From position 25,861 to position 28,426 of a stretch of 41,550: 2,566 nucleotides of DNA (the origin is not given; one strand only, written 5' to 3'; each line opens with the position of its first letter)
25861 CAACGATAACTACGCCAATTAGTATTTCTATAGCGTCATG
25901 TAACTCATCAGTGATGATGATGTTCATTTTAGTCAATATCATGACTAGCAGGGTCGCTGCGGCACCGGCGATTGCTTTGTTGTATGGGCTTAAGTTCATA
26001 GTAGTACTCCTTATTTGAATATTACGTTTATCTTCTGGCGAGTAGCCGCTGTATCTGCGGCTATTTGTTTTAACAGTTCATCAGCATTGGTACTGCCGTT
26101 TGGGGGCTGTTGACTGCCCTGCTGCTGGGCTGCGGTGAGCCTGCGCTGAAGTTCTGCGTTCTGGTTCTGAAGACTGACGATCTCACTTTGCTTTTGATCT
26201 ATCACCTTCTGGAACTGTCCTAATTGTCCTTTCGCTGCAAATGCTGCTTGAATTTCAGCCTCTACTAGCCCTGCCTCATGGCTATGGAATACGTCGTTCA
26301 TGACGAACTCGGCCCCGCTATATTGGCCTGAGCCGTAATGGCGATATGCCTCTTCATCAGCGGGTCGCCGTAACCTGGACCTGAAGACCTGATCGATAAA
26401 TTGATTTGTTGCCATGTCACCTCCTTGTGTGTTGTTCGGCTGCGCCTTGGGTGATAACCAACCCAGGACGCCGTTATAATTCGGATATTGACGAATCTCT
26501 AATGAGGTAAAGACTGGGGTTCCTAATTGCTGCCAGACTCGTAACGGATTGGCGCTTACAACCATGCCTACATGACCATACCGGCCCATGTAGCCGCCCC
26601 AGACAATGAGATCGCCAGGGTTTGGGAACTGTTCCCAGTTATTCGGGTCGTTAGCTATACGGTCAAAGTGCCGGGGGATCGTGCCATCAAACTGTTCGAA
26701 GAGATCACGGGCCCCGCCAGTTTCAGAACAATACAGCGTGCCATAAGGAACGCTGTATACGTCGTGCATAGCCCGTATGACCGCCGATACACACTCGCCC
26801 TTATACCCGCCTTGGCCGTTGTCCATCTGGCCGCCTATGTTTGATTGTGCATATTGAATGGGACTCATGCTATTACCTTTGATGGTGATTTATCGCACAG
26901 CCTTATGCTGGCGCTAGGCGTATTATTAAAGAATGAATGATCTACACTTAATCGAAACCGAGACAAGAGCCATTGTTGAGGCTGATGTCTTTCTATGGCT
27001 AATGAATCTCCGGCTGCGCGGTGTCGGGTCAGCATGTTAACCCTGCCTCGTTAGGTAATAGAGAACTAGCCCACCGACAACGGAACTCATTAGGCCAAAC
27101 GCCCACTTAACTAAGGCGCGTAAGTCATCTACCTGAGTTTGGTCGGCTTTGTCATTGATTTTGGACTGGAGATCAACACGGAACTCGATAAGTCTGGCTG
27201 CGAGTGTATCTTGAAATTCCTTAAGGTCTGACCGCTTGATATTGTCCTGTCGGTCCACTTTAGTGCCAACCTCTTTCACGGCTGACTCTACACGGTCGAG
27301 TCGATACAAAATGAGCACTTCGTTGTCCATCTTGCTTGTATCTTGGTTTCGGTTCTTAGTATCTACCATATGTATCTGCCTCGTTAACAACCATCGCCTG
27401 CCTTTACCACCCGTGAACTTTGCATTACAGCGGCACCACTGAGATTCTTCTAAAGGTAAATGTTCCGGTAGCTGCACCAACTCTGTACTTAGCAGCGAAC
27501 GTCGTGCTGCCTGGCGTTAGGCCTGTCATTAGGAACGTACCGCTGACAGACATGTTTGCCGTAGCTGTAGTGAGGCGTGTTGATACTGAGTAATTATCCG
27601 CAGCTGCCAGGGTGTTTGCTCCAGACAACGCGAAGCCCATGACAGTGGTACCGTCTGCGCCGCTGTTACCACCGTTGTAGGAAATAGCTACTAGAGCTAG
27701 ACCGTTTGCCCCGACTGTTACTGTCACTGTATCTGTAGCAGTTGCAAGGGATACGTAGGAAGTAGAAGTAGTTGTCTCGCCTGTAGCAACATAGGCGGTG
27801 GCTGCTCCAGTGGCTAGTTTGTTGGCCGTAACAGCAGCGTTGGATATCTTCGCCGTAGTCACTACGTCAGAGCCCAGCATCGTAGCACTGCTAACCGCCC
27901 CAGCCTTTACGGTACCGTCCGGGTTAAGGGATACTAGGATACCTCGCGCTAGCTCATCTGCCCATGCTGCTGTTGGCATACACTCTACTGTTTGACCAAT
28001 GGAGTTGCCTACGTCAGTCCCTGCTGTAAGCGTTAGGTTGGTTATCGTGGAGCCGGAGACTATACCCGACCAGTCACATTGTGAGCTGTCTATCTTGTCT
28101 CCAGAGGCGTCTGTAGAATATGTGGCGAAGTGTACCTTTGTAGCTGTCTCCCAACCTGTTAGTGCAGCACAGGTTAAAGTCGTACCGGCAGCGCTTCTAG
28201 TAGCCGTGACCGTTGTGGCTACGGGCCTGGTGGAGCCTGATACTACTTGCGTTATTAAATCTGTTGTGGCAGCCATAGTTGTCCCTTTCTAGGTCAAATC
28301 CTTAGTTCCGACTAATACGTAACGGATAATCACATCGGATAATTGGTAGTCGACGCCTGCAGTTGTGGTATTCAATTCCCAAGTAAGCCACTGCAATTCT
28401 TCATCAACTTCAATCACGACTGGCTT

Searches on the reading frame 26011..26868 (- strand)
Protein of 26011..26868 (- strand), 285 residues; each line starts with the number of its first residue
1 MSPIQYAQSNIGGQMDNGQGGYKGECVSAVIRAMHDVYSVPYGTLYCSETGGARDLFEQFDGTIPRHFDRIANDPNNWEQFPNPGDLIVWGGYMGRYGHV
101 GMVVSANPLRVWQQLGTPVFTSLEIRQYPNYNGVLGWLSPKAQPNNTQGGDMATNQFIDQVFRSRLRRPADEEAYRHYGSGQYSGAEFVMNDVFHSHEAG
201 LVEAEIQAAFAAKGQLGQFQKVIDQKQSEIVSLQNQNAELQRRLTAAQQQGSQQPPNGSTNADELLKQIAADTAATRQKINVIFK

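Call 15: search_protein_families(library=phrogs, proteins=[window:26011-26868:-], max_evalue=0.001)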
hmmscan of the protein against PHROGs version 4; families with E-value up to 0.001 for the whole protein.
window:26011-26868:- (285 aa): 5 families
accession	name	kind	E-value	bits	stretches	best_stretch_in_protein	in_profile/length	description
phrog_7470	-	lysis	9.9e-11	42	1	20-147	23-152/532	amidase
phrog_8781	-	lysis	7.1e-06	27.1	1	76-115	71-112/178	endolysin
phrog_7887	-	lysis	0.00013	22.7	1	59-107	55-100/238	endolysin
phrog_635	-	lysis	0.00024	21.2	1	21-146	27-147/463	endolysin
phrog_329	-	tail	0.00025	20.4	1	18-284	526-779/949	minor tail protein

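Call 24: search_protein_families(library=pfam, proteins=[window:26011-26868:-], max_evalue=0.01)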
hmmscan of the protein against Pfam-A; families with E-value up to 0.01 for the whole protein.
window:26011-26868:- (285 aa): 2 families
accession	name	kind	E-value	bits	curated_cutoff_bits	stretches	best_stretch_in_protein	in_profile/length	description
PF05257.22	CHAP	-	7.1e-06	26.9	26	1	20-107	4-70/81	CHAP domain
PF04102.17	SlyX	-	0.0072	17.4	30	0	200-255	4-58/67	SlyX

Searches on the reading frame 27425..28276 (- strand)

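Call 15: search_protein_families(library=phrogs, proteins=[window:27425-28276:-], max_evalue=0.001)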
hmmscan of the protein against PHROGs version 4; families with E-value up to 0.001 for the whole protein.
window:27425-28276:- (283 aa): 1 family
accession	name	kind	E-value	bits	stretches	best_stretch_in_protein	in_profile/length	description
phrog_7565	-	tail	5.3e-20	72.1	1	159-282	757-880/882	minor tail protein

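Call 24: search_protein_families(library=pfam, proteins=[window:27425-28276:-], max_evalue=0.01)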
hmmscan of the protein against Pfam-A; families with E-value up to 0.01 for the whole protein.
window:27425-28276:- (283 aa): 0 families
